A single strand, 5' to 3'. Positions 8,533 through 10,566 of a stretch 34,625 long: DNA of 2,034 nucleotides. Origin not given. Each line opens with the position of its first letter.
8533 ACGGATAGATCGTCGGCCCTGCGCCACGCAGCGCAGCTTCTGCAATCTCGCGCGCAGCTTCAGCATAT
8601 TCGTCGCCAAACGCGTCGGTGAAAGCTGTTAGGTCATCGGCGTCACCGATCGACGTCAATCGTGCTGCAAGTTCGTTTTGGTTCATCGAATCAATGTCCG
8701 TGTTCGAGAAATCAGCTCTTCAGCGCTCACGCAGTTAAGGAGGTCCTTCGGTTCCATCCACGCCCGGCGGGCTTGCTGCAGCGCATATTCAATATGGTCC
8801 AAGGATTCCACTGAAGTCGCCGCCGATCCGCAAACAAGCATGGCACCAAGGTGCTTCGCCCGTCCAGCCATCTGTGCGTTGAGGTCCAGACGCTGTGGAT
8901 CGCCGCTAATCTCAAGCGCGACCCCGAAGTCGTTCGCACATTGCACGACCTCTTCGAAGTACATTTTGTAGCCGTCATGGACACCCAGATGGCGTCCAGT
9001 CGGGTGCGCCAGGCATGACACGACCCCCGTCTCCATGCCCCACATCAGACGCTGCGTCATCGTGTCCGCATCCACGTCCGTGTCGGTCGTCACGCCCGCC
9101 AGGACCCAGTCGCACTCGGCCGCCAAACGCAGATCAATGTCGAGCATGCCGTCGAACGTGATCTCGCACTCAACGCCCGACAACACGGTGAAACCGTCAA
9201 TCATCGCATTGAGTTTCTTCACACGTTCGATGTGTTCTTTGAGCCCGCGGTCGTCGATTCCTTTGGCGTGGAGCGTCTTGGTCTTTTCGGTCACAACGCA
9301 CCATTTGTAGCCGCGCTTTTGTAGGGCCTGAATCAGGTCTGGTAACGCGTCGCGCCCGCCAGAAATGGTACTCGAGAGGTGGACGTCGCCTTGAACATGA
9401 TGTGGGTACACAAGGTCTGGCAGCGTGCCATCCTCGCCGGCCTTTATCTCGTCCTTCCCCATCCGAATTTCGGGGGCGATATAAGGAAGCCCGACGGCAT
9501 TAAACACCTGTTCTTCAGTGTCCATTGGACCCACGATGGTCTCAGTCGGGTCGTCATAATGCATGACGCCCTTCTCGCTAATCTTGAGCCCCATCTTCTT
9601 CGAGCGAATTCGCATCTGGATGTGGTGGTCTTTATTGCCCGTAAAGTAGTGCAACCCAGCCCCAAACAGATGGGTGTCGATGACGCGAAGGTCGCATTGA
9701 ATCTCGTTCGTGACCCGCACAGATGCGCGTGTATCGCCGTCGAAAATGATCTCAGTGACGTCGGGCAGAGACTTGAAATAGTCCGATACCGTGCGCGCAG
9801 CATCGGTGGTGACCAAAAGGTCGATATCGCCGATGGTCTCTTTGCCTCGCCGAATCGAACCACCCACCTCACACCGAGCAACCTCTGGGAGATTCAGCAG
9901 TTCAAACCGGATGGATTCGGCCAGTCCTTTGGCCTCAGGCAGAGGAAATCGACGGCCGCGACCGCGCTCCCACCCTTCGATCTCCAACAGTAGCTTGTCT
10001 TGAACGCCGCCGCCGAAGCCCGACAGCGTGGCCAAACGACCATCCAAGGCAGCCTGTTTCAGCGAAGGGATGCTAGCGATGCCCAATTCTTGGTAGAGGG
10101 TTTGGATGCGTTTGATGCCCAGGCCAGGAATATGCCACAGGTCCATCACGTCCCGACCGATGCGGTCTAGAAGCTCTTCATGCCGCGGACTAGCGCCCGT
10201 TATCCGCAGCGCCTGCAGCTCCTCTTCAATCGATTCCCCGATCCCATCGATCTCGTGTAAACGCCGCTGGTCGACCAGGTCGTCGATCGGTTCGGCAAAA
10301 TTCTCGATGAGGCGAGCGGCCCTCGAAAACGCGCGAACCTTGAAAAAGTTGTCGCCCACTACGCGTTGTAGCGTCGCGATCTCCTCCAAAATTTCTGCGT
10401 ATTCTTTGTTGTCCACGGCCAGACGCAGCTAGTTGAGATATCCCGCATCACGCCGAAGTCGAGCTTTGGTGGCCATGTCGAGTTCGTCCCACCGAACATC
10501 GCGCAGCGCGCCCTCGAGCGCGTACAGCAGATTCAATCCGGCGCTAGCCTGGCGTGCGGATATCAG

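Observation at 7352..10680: Minus-strand operon: stand-alone TfoX_C protein -> PolX -> 444-aa DUF4132-like protein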

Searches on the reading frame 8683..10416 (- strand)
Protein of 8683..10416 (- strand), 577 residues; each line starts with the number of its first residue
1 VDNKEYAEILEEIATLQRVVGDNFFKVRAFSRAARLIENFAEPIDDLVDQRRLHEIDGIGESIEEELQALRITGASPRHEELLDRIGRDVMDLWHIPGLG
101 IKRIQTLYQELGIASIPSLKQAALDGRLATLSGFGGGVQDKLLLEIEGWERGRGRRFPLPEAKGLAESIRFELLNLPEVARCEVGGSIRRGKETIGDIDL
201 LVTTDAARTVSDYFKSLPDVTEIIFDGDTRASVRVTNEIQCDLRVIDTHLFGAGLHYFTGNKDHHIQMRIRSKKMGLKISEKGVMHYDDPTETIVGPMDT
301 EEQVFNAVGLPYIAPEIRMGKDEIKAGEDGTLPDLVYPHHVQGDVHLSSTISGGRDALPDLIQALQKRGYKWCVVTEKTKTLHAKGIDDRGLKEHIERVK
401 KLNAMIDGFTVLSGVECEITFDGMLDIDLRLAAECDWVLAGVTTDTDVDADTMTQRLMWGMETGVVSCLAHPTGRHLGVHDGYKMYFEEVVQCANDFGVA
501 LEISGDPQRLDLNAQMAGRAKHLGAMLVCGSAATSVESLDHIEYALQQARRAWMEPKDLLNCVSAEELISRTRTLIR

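Call 3: search_protein_families(library=pfam, proteins=[window:8683-10416:-], max_evalue=1)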
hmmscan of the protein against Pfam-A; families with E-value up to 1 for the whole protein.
window:8683-10416:- (577 aa): 6 families
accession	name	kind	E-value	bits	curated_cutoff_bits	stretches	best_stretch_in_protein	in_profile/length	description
PF14791.11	DNA_pol_B_thumb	-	5.8e-17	61.7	25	1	255-318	2-62/63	DNA polymerase beta thumb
PF14716.13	HHH_8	-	1.3e-13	51.6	30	1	1-74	1-71/73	Helix-hairpin-helix domain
PF14792.12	DNA_pol_B_palm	-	7.1e-08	33.1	25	1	156-211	1-56/113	DNA polymerase beta palm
PF14520.12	HHH_5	-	0.00018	22.4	27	1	93-142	4-51/57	Helix-hairpin-helix domain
PF01909.29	NTP_transf_2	-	0.016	16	21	1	176-208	11-46/93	Nucleotidyltransferase domain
PF13419.12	HAD_2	-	0.21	12.2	23.8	1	359-399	85-125/178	Haloacid dehalogenase-like hydrolase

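Call 4: search_protein_families(library=ncbifam, proteins=[window:8683-10416:-], max_evalue=1)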
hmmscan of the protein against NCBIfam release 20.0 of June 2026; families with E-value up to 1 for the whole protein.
window:8683-10416:- (577 aa): 5 families
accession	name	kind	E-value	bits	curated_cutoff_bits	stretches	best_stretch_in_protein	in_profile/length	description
NF006375.0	PRK08609.1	equivalog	7e-124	414.5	426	1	1-568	2-563/571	DNA polymerase/3'-5' exonuclease PolX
NF005928.0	PRK07945.1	equivalog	1.4e-39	136.4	250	2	339-573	96-335/337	PHP domain-containing protein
NF006702.0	PRK09248.1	domain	3.8e-14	52.8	264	1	343-562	5-223/246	PHP domain-containing protein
NF006251.0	PRK08392.1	equivalog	1.4e-07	31.3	212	1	344-560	3-211/216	hypothetical protein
NF009804.0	PRK13288.1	equivalog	0.034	13.6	218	1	360-399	89-128/215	pyrophosphatase PpaX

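Call 13: find_homologous_proteins(query=window:8683-10416:-)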
Query window:8683-10416:- (577 aa): 4281 proteins with E <= 0.001 among 8000 candidates; the best 120 are listed.
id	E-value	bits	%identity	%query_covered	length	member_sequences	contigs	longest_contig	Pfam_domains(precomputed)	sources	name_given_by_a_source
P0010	0.0e+0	1310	100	100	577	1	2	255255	PF14716.14,PF14792.13,PF14791.12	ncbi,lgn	-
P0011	0.0e+0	1117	84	100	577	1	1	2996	PF14716.14,PF14792.13,PF14791.12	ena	-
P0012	1.2e-250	851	65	100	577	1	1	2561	PF14520.13,PF14716.14,PF14792.13,PF14791.12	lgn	-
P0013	1.2e-247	841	66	100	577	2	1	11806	PF14520.13,PF14716.14,PF14792.13,PF14791.12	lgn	-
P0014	2.9e-246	836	64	100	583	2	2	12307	PF14716.14,PF14792.13,PF14791.12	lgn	-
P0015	9.7e-245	831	64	100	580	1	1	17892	PF14716.14,PF14792.13,PF14791.12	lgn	-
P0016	2.6e-241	820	65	100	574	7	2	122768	PF14716.14,PF14792.13,PF14791.12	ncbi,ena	-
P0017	3.2e-241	820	63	100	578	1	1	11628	PF14520.13,PF14716.14,PF14792.13,PF14791.12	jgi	-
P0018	3.9e-231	786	62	100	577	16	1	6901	PF14716.14,PF14792.13,PF14791.12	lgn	-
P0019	3.0e-230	784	62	100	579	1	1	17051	PF14716.14,PF14792.13,PF14791.12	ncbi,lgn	-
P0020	9.1e-229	779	62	98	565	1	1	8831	PF14716.14,PF14792.13,PF14791.12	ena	-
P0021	1.7e-222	758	60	100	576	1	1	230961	PF14716.14,PF14792.13,PF14791.12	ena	-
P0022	1.1e-220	752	60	100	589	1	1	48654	PF14716.14,PF14792.13,PF14791.12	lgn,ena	-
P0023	2.7e-217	741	59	98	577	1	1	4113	PF14716.14,PF14792.13,PF14791.12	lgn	-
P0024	5.7e-216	736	58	100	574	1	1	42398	PF14716.14,PF14792.13,PF14791.12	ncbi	-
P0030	4.3e-209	714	62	94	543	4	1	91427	PF14792.13,PF14791.12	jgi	jgi:DNA polymerase (family 10)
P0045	3.8e-156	539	44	99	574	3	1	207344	PF14520.13,PF14716.14,PF02811.27,PF14792.13,PF14791.12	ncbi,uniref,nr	ncbi:DNA polymerase/3'-5' exonuclease PolX [Lujinxingia vulgaris]|uniref:DNA-directed DNA polymerase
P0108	5.7e-140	486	42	99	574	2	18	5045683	PF14520.13,PF14716.14,PF02811.27,PF14792.13,PF14791.12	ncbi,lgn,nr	ncbi:DNA polymerase/3'-5' exonuclease PolX [Bradymonas sediminis]|nr:DNA polymerase/3'-5' exonucleas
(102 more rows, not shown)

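Call 14: find_related_loci(query=window:8683-10416:-, collection=genome_contigs, flank=8000)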
Query window:8683-10416:- (577 aa) in genome_contigs; peptide patterns used: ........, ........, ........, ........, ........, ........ (x = any residue, [..] = any of these).
33 stretches matched a pattern; 5 encode a relative of the query (tblastn E <= 1e-3); 5 distinct loci.
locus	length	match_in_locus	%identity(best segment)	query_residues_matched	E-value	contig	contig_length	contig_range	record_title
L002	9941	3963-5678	65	1-576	0e+0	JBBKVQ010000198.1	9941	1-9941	MAG: Bradymonadaceae bacterium isolate metabat_bins.54 k119_115906, whole genome shotgun sequence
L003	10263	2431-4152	62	1-577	0e+0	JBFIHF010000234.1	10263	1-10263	MAG: Bradymonadaceae bacterium isolate Mix_sand11.2021.09.Z.14 k141_510277_length_10263_cov_38.6346, whole genome shotgu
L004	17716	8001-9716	65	1-576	0e+0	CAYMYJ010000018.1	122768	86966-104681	MAG TPA_asm: uncultured Bradymonadales bacterium isolate SRP118108_co3_390 genome assembly, contig: NODE_32_length_12276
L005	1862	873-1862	75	1-330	5e-180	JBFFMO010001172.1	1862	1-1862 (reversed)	MAG: Microvenator sp. isolate Mix_mud18.2022.04.5 k141_380750_length_1862_cov_5.0000, whole genome shotgun sequence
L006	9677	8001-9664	63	1-562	0e+0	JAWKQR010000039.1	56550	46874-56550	MAG: bacterium isolate ABC1.178 ABC1.178.fa-39, whole genome shotgun sequence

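Call 25: find_encoding_contigs(protein=P0015, flank=6000, max_places=2)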
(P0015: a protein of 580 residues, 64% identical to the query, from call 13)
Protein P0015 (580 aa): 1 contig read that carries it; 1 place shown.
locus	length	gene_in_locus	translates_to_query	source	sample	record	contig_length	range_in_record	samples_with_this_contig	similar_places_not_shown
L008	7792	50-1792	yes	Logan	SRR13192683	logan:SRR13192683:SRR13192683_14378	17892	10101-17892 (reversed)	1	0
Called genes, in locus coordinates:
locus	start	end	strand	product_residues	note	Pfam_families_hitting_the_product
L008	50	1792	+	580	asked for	PF14716:HHH_8, PF14792:DNA_pol_B_palm (weak), PF14791:DNA_pol_B_thumb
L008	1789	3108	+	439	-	PF13569:DUF4132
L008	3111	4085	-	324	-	PF01207:Dus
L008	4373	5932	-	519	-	PF16655:PhoD_N, PF09423:PhoD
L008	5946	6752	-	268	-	-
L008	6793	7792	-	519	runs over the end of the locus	PF00171:Aldedh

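Call 26: find_encoding_contigs(protein=P0021, flank=6000, max_places=2)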
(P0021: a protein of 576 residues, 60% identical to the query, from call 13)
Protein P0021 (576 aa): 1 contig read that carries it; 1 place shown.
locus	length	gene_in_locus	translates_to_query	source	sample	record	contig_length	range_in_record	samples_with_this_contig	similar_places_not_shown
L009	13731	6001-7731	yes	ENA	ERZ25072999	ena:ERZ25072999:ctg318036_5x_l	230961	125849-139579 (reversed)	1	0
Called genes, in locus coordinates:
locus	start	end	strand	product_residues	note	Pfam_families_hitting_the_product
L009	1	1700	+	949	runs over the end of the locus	PF02347:GDC-P, PF21478:GcvP2_C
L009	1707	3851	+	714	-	PF01564:Spermine_synth (weak)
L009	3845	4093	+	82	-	PF17653:DUF5522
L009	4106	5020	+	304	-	-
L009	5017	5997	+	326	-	-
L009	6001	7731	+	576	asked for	PF14716:HHH_8, PF14792:DNA_pol_B_palm (weak), PF14791:DNA_pol_B_thumb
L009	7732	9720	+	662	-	PF00069:Pkinase, PF07714:PK_Tyr_Ser-Thr, PF06293:Kdo (faint), PF17667:Pkinase_fungal (weak)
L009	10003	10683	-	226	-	-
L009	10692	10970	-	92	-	-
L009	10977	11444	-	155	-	-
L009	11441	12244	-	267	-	PF01887:SAM_HAT_N, PF20257:SAM_HAT_C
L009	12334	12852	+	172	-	PF00027:cNMP_binding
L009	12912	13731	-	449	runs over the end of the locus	PF04107:GCS2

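Call 27: find_encoding_contigs(protein=P0024, flank=6000, max_places=2)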
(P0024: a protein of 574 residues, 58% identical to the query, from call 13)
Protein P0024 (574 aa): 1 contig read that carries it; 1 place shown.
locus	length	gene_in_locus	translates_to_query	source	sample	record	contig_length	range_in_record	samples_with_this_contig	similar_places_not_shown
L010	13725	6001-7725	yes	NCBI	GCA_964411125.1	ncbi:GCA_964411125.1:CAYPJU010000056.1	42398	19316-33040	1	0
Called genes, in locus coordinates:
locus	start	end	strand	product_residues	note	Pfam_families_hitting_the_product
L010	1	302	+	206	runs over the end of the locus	-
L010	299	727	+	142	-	PF03061:4HBT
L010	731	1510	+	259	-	PF01066:CDP-OH_P_transf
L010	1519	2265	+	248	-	PF00483:NTP_transferase (weak), PF12804:NTP_transf_3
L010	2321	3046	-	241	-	PF01987:AIM24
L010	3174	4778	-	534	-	-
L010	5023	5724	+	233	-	PF01207:Dus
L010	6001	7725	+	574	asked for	PF14716:HHH_8, PF14792:DNA_pol_B_palm (weak), PF14791:DNA_pol_B_thumb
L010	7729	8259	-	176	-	PF09764:Nt_Gln_amidase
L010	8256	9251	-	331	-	-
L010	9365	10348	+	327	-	PF08238:Sel1 (faint)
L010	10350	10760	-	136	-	-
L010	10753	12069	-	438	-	PF00171:Aldedh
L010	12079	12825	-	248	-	PF07722:Peptidase_C26, PF00117:GATase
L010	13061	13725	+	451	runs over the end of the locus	PF00089:Trypsin, PF13365:Trypsin_2, PF02412:TSP_3 (weak)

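Call 28: find_encoding_contigs(protein=P0030, flank=6000, max_places=2)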
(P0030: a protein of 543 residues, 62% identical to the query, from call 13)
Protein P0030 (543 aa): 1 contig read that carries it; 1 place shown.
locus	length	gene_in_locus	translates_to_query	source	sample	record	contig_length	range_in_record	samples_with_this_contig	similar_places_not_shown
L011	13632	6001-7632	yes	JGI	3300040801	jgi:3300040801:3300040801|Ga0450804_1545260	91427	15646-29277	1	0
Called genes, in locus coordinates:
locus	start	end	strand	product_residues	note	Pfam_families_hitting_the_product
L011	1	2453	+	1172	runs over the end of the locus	PF00069:Pkinase, PF07714:PK_Tyr_Ser-Thr, PF13191:AAA_16 (weak), PF25199:nSTAND_NTPase5 (faint), PF00515:TPR_1 (faint), PF07719:TPR_2 (faint), PF17874:TPR_MalT, PF13424:TPR_12, +2 more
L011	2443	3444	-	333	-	PF08238:Sel1 (faint), PF07719:TPR_2 (faint), PF13181:TPR_8 (faint)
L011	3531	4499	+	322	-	-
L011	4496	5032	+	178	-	PF09764:Nt_Gln_amidase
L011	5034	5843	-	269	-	-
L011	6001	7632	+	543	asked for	PF14792:DNA_pol_B_palm (weak), PF14791:DNA_pol_B_thumb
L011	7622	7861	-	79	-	PF17653:DUF5522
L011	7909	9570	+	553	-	PF13569:DUF4132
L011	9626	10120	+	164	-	-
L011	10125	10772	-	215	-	-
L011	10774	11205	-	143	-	PF01029:NusB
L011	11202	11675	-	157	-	PF00885:DMRL_synthase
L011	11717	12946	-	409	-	PF00926:DHBP_synthase, PF00925:GTP_cyclohydro2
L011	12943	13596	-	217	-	PF00677:Lum_binding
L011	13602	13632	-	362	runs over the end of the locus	PF00383:dCMP_cyt_deam_1, PF14437:MafB19-deam, PF01872:RibD_C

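Call 35: search_solved_structures(query=window:8683-10416:-, show_alignments=2, max_evalue=1e-10)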
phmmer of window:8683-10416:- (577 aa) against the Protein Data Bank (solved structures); distinct sequences matched with E-value up to 1e-10: 20.
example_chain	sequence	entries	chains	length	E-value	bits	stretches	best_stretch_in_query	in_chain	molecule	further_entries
3au2_A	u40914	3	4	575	5e-97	328.8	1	1-571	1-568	DNA polymerase beta family (X family)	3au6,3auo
3b0x_A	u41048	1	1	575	3.4e-96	326.1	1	1-571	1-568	DNA polymerase beta family (X family)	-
3b0y_A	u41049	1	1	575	3.7e-96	326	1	1-571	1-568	DNA polymerase beta family (X family)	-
2w9m_A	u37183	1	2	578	3.8e-39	137.7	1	8-569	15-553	POLYMERASE X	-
9ewb_A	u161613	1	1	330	8.7e-13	50.7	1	5-316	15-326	DNA polymerase lambda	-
9ewc_A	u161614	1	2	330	2.8e-12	49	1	5-316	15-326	DNA polymerase lambda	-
9ewg_A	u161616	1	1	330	2.9e-12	49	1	5-316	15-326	DNA polymerase lambda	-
9ewd_A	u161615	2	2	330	7.1e-12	47.7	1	5-316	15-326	DNA polymerase lambda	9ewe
3uq2_A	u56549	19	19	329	1e-11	47.2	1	5-316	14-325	DNA polymerase lambda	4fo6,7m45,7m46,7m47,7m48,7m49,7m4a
3mgh_A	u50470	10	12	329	1.3e-11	46.8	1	5-316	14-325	DNA polymerase lambda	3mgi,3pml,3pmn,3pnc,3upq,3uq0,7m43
8u0o_A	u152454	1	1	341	1.6e-11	46.6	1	5-316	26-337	DNA polymerase lambda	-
8u0p_A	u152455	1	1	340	3.1e-11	45.6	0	5-316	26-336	DNA polymerase lambda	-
3hx0_A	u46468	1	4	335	4.8e-11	45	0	5-316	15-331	DNA polymerase lambda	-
1xsn_A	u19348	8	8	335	7.9e-11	44.2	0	5-316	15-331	DNA polymerase lambda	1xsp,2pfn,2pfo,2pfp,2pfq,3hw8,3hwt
3mda_A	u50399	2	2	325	8.9e-11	44.1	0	5-316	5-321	DNA polymerase lambda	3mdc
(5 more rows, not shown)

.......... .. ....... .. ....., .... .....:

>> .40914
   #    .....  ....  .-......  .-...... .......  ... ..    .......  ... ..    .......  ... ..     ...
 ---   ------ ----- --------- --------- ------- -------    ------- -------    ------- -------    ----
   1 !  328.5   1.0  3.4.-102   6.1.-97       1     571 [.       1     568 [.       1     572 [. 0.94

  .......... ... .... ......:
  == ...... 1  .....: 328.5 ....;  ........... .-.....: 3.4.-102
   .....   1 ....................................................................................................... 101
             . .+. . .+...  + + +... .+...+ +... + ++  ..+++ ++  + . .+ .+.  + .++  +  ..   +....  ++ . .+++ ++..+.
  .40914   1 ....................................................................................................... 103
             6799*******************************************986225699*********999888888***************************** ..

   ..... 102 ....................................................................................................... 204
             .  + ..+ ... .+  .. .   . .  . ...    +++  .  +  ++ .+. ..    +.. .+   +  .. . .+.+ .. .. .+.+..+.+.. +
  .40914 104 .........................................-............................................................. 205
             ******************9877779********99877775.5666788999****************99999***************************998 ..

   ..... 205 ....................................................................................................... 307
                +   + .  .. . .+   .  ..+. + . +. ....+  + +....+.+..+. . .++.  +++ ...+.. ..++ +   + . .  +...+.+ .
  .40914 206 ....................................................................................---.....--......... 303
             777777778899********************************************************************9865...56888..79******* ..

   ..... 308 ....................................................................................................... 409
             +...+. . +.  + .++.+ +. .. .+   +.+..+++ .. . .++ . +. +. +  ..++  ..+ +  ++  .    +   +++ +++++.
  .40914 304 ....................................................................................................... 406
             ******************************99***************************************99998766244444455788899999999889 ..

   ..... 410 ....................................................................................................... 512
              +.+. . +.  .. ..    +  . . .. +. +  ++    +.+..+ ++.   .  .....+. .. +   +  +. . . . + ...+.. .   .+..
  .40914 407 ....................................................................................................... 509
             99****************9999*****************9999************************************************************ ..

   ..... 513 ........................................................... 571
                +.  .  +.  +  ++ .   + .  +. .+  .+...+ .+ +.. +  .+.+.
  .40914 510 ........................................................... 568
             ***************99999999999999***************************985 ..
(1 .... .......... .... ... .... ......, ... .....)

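Call 69: find_encoding_contigs(protein=P0108, flank=7000, max_places=1)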
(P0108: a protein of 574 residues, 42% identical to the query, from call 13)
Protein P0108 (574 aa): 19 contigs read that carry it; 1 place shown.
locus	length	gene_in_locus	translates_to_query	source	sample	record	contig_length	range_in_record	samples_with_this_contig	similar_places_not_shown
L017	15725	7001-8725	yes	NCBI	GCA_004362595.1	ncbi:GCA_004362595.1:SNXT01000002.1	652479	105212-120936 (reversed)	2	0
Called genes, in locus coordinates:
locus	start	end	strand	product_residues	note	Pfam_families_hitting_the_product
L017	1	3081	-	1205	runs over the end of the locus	PF13428:TPR_14 (faint), PF13432:TPR_16 (faint), PF07719:TPR_2 (faint), PF13174:TPR_6 (faint), PF13525:YfiO (faint), PF14559:TPR_19 (faint), PF13424:TPR_12 (weak)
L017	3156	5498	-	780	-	PF25062:ARM_TT21_N (weak), PF00515:TPR_1 (faint), PF07719:TPR_2 (faint), PF07721:TPR_4 (faint), PF12895:ANAPC3 (faint), PF13181:TPR_8 (faint), PF25064:ARM_TT21_5th (weak), PF13432:TPR_16, +4 more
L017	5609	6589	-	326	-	-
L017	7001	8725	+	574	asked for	PF14716:HHH_8, PF14520:HHH_5, PF14792:DNA_pol_B_palm (weak), PF14791:DNA_pol_B_thumb, PF02811:PHP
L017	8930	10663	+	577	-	PF02412:TSP_3 (faint), PF00691:OmpA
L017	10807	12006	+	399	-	PF00565:SNase (weak)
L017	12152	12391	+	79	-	PF01192:RNA_pol_Rpb6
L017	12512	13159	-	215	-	-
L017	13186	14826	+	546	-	PF08308:PEGA, PF13620:CarboxypepD_reg (faint), PF08308:PEGA, PF13505:OMP_b-brl (weak)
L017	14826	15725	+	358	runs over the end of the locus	PF12895:ANAPC3 (faint), PF24575:TPR_Slam (faint), PF07719:TPR_2 (faint), PF13432:TPR_16, PF14559:TPR_19 (weak)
